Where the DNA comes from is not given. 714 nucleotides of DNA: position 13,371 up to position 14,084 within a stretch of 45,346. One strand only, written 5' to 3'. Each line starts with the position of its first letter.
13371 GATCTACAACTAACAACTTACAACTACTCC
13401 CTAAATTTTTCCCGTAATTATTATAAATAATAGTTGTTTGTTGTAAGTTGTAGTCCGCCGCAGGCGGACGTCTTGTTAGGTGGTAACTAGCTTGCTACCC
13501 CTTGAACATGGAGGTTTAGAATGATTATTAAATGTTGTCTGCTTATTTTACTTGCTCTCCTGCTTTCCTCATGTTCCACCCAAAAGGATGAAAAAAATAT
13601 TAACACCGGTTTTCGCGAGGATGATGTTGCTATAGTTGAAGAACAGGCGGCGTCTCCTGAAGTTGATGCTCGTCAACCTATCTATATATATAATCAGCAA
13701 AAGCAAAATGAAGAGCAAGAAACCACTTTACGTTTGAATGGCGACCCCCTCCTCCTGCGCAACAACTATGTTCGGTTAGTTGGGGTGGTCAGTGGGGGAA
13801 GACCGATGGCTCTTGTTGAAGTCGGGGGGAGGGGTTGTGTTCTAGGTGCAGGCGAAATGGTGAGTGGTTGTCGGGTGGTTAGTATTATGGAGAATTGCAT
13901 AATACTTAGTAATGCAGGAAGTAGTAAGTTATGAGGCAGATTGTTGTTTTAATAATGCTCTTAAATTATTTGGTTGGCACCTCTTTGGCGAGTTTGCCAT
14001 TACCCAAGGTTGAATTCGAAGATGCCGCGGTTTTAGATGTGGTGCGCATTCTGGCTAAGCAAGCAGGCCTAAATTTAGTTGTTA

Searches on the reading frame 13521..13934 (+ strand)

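Call 16: search_protein_families(library=pfam, proteins=[window:13521-13934:+], max_evalue=0.0001)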
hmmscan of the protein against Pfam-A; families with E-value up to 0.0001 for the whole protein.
window:13521-13934:+ (137 aa): 0 families

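Call 75: search_protein_families(library=pfam, proteins=[window:13521-13934:+], max_evalue=0.001)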
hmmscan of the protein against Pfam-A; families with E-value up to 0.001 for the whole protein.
window:13521-13934:+ (137 aa): 1 family
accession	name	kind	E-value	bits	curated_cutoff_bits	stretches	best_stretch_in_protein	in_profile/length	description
PF11356.14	T2SSC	-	0.00046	20.5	27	1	8-135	8-136/141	Type II secretion system protein C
